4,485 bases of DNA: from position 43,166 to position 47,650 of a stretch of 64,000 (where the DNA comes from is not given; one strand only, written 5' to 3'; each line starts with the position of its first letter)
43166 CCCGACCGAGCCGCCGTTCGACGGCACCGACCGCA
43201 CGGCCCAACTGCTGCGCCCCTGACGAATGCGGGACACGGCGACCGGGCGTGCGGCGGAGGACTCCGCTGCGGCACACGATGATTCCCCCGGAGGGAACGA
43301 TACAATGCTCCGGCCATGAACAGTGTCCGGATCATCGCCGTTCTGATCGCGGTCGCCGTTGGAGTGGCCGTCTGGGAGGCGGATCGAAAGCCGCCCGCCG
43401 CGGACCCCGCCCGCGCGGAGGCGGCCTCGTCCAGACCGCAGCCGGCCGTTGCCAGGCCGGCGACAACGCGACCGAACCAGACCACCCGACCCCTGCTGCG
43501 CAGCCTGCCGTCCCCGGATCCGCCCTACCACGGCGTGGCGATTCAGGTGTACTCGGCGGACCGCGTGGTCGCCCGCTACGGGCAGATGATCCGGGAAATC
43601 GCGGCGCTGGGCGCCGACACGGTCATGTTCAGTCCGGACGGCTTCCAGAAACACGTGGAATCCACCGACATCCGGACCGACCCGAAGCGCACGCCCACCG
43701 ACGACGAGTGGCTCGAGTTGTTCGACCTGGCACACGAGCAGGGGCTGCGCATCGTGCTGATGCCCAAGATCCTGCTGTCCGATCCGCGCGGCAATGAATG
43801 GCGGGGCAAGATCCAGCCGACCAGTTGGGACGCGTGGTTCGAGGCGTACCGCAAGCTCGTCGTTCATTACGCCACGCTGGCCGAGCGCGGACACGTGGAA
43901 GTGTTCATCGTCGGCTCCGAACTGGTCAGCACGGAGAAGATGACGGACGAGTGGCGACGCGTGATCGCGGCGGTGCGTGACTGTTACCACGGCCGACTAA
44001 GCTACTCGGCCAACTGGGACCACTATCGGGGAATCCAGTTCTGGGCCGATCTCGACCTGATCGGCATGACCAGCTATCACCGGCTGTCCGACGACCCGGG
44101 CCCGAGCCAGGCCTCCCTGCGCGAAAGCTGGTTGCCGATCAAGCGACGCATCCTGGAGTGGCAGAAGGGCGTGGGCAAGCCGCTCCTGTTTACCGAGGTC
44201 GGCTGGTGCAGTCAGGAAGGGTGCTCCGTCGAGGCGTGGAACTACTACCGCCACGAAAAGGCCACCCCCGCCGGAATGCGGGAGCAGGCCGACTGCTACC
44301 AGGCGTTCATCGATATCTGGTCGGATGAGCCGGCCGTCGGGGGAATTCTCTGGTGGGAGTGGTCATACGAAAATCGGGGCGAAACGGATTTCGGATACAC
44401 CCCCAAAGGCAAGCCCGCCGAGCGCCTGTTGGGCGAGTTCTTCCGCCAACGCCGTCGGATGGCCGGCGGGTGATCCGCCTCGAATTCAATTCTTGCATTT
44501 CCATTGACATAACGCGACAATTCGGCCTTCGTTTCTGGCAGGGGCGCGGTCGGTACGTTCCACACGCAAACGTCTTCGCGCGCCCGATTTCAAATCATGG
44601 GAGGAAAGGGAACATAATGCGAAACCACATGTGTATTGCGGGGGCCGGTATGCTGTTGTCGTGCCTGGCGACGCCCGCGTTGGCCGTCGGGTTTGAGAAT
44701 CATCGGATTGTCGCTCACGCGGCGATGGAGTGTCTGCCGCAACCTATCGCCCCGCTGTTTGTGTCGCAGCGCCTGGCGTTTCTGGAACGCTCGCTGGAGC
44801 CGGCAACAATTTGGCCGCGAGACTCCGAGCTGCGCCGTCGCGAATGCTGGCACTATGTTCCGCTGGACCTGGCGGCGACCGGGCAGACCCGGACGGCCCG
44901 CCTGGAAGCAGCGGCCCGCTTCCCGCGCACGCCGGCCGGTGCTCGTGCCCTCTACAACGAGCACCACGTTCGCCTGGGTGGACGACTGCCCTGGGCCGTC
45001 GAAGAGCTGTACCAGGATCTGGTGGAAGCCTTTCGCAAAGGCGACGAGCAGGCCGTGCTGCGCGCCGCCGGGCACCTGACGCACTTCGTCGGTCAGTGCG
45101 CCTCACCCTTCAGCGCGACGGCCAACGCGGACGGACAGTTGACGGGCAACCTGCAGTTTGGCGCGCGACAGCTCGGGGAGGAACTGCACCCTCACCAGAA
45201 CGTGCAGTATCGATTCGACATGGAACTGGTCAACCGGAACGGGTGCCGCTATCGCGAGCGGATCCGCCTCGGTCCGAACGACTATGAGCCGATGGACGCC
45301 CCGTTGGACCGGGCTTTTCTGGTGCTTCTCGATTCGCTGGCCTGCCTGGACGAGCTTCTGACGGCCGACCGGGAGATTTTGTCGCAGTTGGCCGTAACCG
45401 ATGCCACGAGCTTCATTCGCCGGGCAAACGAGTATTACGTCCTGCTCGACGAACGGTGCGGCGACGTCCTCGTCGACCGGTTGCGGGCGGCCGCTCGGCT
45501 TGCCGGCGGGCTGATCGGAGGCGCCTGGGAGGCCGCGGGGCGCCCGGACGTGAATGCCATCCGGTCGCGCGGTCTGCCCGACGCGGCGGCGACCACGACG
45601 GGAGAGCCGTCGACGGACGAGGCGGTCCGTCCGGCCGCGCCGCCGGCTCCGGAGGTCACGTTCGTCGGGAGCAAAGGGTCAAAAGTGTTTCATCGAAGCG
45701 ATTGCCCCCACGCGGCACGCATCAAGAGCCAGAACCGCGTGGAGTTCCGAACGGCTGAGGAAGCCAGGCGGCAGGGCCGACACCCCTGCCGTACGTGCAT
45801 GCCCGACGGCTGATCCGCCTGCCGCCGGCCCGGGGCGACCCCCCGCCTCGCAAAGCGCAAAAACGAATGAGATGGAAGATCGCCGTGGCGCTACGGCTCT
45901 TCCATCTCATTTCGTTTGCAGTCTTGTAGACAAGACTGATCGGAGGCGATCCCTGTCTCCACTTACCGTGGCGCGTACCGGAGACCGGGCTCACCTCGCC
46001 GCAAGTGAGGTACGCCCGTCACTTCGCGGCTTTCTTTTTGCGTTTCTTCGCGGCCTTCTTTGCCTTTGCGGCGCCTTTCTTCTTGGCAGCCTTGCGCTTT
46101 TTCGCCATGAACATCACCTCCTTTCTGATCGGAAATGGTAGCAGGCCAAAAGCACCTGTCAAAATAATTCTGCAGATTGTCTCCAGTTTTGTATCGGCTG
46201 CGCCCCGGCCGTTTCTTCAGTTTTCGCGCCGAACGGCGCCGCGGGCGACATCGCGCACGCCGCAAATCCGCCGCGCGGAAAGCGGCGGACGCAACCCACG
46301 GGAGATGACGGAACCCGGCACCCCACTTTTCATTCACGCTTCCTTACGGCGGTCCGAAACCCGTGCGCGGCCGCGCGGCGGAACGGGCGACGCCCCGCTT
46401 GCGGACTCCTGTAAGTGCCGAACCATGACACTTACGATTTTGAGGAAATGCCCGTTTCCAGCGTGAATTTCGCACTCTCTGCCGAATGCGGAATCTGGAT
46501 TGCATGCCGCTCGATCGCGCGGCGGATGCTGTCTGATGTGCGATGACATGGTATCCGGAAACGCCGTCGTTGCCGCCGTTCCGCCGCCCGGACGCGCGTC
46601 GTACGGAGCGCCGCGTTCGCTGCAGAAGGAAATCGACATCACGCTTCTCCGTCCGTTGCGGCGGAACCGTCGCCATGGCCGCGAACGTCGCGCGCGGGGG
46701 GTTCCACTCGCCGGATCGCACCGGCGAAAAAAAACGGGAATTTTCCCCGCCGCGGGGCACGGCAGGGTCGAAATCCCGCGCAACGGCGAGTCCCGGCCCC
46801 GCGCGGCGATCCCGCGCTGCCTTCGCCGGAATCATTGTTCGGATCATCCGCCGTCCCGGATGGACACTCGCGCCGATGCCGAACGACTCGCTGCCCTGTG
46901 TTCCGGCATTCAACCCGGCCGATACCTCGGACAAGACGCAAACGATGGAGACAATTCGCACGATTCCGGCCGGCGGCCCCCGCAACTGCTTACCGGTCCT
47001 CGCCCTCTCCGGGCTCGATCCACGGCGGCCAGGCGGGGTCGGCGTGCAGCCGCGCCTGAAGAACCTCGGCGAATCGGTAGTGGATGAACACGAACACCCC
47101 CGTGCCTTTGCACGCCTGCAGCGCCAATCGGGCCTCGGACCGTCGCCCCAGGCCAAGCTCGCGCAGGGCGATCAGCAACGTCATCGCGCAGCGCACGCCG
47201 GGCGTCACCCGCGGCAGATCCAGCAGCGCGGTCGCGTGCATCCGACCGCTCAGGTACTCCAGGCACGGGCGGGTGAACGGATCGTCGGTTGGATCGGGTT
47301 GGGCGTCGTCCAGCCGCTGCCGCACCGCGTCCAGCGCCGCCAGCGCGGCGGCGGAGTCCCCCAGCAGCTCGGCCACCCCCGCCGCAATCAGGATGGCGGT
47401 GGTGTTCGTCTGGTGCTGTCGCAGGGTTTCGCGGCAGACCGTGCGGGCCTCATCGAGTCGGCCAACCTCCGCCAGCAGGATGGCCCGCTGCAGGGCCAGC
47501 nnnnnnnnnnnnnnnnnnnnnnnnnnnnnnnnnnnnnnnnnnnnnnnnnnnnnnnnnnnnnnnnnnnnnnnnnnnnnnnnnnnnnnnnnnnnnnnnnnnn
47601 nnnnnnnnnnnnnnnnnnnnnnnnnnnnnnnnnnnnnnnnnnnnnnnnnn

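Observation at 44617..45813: Secreted Zn-dependent PLC/S1-P1-nuclease-like enzyme fused to an Ada-type Cys4 zinc finger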

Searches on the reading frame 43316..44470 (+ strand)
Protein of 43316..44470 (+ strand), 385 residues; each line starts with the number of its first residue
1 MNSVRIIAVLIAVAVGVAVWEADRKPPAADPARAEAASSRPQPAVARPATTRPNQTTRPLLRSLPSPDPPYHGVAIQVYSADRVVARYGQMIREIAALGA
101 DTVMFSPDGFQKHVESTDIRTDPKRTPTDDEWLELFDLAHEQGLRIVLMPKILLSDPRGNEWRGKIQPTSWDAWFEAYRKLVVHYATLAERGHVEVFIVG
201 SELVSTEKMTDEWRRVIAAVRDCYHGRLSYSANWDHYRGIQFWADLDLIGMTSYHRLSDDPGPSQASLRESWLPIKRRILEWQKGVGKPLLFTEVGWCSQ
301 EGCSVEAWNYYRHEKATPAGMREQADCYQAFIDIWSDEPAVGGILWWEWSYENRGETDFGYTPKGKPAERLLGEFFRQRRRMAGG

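Call 17: search_protein_families(library=pfam, proteins=[window:43316-44470:+], max_evalue=0.001)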
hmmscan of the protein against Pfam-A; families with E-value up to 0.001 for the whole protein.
window:43316-44470:+ (385 aa): 2 families
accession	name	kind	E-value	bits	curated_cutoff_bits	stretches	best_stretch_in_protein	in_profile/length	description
PF22612.2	GH113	-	1e-52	179.8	27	1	91-354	20-273/289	Glycoside Hydrolase Family 113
PF13547.12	GTA_TIM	-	6.8e-07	29.4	27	1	178-242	3-79/299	GTA TIM-barrel-like domain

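Call 68: search_protein_families(library=ncbifam, proteins=[window:43316-44470:+], max_evalue=0.01)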
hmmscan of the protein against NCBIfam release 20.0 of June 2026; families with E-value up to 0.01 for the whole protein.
window:43316-44470:+ (385 aa): 1 family
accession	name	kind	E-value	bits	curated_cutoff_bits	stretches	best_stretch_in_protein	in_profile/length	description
NF048004.1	GTA_megatron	equivalog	5.1e-07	27.9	800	1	177-241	437-513/1299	baseplate multidomain protein megatron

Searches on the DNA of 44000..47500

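Call 50: search_rna_families(source=window, start=44000, end=47500, threshold=evalue, max_evalue=0.1)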
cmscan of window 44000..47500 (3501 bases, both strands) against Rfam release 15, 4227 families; matches with E-value up to 0.1: 0.
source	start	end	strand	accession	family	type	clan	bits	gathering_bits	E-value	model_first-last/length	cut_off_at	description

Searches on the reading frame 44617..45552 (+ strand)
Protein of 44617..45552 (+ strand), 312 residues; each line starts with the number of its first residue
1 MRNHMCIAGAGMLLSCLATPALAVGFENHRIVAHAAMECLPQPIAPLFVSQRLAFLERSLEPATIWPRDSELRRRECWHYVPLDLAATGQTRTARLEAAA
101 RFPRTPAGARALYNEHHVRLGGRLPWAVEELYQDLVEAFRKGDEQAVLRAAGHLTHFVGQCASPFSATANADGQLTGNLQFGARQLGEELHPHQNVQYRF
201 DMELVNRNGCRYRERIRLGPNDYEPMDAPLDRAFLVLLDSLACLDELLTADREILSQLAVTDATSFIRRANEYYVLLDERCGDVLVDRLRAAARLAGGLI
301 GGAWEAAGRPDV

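Call 25: search_protein_representatives(alignment_id=A2)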
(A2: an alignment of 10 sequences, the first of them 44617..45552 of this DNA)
Query: 10 sequences, 313 profile positions. Proteins with E-value up to 0.001 (for the whole library): 2490; up to 1e-10: 1328; up to 1e-30: 264. The best 150 are listed.
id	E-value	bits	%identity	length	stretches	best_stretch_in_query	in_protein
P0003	9.7e-147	504.8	-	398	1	2-312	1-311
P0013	3.0e-121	421.0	-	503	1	4-311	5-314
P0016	1.4e-108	379.4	-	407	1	5-311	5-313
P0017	2.1e-108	378.8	-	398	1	12-312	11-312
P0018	4.7e-93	328.4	-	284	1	113-312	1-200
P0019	1.5e-92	326.7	-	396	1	6-312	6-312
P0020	1.1e-89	317.3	-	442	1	4-312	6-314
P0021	8.1e-85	301.4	-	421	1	8-312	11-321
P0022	1.1e-84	300.9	-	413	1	4-309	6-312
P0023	2.8e-84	299.6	-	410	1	22-312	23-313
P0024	2.5e-83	296.5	-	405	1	15-311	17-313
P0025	4.0e-83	295.8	-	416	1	10-313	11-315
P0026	2.1e-82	293.4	-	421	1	21-309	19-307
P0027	1.4e-81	290.7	-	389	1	4-258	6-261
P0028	1.6e-81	290.5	-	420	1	18-312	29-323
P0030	3.2e-79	283.0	-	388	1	7-312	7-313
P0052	5.1e-57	210.1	-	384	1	28-312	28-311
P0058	9.5e-55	202.6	-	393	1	6-312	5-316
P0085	3.0e-49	184.5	-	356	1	10-312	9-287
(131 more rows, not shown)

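Call 26: search_solved_structures(query=A2, max_evalue=10, show_alignments=3)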
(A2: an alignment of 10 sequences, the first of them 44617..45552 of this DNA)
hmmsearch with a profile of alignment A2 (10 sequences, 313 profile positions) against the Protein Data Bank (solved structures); distinct sequences matched with E-value up to 10: 1.
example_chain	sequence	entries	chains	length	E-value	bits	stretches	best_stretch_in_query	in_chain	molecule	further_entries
5zm8_A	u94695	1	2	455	0.6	12.7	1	255-311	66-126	Oxysterol-binding protein-related protein 2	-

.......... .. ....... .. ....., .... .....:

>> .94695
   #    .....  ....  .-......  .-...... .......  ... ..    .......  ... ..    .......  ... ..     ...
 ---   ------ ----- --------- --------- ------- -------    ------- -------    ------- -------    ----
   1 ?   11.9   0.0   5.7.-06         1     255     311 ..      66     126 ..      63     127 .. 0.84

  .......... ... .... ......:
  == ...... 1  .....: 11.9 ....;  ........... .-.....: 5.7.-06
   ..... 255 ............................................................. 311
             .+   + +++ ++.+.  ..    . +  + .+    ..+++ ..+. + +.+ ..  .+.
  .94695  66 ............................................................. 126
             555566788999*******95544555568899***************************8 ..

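Call 46: find_encoding_contigs(protein=P0017, flank=6000, max_places=2)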
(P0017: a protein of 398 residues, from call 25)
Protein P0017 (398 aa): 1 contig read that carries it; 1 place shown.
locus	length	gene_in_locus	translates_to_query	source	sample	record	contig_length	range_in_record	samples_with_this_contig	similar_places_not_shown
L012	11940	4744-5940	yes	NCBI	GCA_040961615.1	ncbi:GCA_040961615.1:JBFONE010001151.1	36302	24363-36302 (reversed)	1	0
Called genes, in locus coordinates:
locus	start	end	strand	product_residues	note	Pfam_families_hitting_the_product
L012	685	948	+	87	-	PF01106:NifU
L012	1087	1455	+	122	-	PF07238:PilZ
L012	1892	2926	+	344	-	PF01112:Asparaginase_2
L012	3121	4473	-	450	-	PF01979:Amidohydro_1, PF07969:Amidohydro_3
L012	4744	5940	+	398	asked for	PF02805:Ada_Zn_binding (weak)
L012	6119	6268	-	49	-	-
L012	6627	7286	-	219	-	PF08207:EFP_N, PF01132:EFP, PF09285:Elong-fact-P_C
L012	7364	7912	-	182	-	-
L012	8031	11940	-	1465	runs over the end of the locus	PF20009:GEVED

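Call 47: find_encoding_contigs(protein=P0030, flank=6000, max_places=2)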
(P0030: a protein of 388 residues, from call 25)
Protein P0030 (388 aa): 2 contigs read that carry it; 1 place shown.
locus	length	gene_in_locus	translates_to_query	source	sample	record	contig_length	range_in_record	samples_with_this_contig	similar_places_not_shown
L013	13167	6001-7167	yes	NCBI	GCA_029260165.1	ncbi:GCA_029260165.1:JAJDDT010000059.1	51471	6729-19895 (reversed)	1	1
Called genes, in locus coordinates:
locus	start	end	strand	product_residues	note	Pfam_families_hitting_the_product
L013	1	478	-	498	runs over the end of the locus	PF00501:AMP-binding, PF13193:AMP-binding_C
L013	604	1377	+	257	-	PF09976:TPR_21 (weak), PF13432:TPR_16 (faint), PF13525:YfiO (weak), PF07719:TPR_2 (faint), PF13174:TPR_6 (faint), PF13181:TPR_8 (faint), PF13424:TPR_12 (faint), PF05036:SPOR, +4 more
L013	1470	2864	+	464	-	PF01943:Polysacc_synt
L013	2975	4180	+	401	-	PF00515:TPR_1 (faint), PF07719:TPR_2 (faint), PF13181:TPR_8 (faint), PF13371:TPR_9 (faint), PF13424:TPR_12 (faint), PF14559:TPR_19 (weak), PF23914:TPR_CcmH_CycH, PF14559:TPR_19 (weak), +13 more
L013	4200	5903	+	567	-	PF14559:TPR_19 (weak), PF13432:TPR_16 (weak), PF14559:TPR_19 (weak), PF13432:TPR_16 (weak), PF13424:TPR_12 (weak), PF13414:TPR_11 (weak), PF00515:TPR_1 (weak), PF07719:TPR_2 (weak), +19 more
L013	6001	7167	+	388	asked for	-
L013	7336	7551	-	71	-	-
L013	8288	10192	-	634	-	PF07995:GSDH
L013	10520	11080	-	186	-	PF08207:EFP_N, PF01132:EFP, PF09285:Elong-fact-P_C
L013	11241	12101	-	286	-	PF01063:Aminotran_4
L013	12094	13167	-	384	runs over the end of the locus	PF01694:Rhomboid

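Call 48: find_encoding_contigs(protein=P0052, flank=6000, max_places=2)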
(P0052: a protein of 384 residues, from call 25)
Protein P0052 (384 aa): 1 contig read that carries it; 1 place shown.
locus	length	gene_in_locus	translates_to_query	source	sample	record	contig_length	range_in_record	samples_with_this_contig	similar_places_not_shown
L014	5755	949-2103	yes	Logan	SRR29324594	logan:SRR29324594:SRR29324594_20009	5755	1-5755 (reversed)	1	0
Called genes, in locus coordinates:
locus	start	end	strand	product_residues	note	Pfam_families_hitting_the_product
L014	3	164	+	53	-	?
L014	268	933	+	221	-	-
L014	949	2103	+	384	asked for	PF02805:Ada_Zn_binding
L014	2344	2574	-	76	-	-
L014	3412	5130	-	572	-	PF07995:GSDH, PF00404:Dockerin_1 (weak)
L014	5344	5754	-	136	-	?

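Call 49: find_encoding_contigs(protein=P0020, flank=6000, max_places=2)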
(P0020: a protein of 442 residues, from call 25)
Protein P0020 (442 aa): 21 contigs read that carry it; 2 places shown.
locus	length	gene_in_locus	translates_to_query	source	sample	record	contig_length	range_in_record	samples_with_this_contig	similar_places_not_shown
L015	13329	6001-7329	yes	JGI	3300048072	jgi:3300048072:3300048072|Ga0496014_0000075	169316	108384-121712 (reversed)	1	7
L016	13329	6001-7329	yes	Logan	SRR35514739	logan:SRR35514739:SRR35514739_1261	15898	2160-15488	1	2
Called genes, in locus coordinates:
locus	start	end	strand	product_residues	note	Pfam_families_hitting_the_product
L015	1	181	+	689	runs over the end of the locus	PF03773:ArsP_1, PF01145:Band_7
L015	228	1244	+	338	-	PF01145:Band_7, PF28068:Scy (weak)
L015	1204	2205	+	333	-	PF01145:Band_7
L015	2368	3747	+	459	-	PF07690:MFS_1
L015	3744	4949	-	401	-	PF01594:AI-2E_transport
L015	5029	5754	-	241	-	PF02578:Cu-oxidase_4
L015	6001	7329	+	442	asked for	PF02805:Ada_Zn_binding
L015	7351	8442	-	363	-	-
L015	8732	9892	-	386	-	PF01966:HD, PF13286:HD_assoc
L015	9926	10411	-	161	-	PF01230:HIT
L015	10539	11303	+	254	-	-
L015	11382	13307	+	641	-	PF00005:ABC_tran (faint), PF17760:UvrA_inter, PF17755:UvrA_DNA-bind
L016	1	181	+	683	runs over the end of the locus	PF03773:ArsP_1, PF01145:Band_7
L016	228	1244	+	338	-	PF01145:Band_7, PF28068:Scy (weak)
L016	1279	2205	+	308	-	PF01145:Band_7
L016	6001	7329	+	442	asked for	PF02805:Ada_Zn_binding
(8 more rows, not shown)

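Call 90: find_encoding_contigs(protein=P0085, flank=5000, max_places=2)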
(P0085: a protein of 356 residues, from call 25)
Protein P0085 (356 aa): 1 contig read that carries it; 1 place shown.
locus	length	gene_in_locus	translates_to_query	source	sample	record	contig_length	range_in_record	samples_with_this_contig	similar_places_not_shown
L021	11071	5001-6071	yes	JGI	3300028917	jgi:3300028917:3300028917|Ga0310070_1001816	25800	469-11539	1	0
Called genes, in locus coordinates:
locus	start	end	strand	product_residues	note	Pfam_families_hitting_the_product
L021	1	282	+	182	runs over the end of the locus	-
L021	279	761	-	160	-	PF02542:YgbB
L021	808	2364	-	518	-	-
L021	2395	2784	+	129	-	-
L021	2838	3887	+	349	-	PF01408:GFO_IDH_MocA, PF22725:GFO_IDH_MocA_C3, PF02894:GFO_IDH_MocA_C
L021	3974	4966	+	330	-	PF01408:GFO_IDH_MocA, PF03807:F420_oxidored (weak), PF02894:GFO_IDH_MocA_C, PF22725:GFO_IDH_MocA_C3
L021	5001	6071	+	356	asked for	PF00882:Zn_dep_PLPC (weak), PF02265:S1-P1_nuclease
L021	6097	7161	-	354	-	PF02749:QRPTase_N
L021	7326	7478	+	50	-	-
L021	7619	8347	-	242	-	-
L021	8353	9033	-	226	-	PF00005:ABC_tran, PF02463:SMC_N, PF13304:AAA_21 (faint)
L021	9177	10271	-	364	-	PF12704:MacB_PCD, PF02687:FtsX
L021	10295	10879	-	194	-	PF00702:Hydrolase, PF12710:HAD (weak), PF13419:HAD_2, PF13242:Hydrolase_like (weak)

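Call 91: find_encoding_contigs(protein=P0023, flank=5000, max_places=2)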
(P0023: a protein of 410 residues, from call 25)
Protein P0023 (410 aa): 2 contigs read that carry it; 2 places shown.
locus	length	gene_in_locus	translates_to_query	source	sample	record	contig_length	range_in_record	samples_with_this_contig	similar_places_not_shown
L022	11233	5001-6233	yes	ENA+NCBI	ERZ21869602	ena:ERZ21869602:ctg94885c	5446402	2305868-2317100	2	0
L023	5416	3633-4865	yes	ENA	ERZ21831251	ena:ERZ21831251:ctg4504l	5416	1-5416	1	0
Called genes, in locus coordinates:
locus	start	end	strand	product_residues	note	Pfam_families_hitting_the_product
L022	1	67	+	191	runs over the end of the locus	-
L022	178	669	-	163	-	PF08334:T2SSG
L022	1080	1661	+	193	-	-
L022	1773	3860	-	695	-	PF01636:APH (faint), PF00069:Pkinase, PF07714:PK_Tyr_Ser-Thr, PF03109:ABC1, PF13424:TPR_12 (faint)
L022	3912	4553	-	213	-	PF07638:Sigma70_ECF, PF04542:Sigma70_r2, PF08281:Sigma70_r4_2, PF04545:Sigma70_r4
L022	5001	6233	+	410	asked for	PF02805:Ada_Zn_binding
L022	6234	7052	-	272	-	-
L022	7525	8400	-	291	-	PF12838:Fer4_7 (faint), PF04060:FeS, PF13187:Fer4_9 (weak), PF00037:Fer4, PF12797:Fer4_2 (weak), PF12837:Fer4_6 (weak)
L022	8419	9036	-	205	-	PF02508:Rnf-Nqr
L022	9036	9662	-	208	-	PF02508:Rnf-Nqr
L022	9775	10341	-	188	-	PF04205:FMN_bind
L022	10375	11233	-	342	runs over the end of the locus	PF03116:NQR2_RnfD_RnfE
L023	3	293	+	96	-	?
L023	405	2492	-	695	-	PF01636:APH (faint), PF00069:Pkinase, PF07714:PK_Tyr_Ser-Thr, PF03109:ABC1, PF13424:TPR_12 (faint)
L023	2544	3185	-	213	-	PF07638:Sigma70_ECF, PF04542:Sigma70_r2, PF08281:Sigma70_r4_2, PF04545:Sigma70_r4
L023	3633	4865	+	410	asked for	PF02805:Ada_Zn_binding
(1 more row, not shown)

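Call 92: find_encoding_contigs(protein=P0058, flank=5000, max_places=2)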
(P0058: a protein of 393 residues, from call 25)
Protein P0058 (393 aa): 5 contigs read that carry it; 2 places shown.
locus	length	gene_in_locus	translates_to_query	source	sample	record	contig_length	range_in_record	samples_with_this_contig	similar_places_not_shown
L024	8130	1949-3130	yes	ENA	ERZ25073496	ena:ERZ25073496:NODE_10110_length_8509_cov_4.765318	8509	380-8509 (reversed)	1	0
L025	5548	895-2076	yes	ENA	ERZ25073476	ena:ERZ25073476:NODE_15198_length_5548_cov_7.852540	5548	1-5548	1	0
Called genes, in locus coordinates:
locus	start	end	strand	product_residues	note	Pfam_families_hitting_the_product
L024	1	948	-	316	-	?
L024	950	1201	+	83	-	-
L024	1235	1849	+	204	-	-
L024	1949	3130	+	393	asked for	PF02805:Ada_Zn_binding (weak)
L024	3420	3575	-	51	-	-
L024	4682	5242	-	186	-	PF08207:EFP_N, PF01132:EFP, PF09285:Elong-fact-P_C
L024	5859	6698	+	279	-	PF01209:Ubie_methyltran (weak), PF13489:Methyltransf_23, PF08241:Methyltransf_11, PF08242:Methyltransf_12, PF13649:Methyltransf_25, PF13847:Methyltransf_31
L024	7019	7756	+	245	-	PF02591:Zn_ribbon_9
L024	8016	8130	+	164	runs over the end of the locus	?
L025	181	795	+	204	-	-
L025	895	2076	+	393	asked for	PF02805:Ada_Zn_binding (weak)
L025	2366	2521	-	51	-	-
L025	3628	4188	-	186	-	PF08207:EFP_N, PF01132:EFP, PF09285:Elong-fact-P_C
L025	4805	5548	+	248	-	?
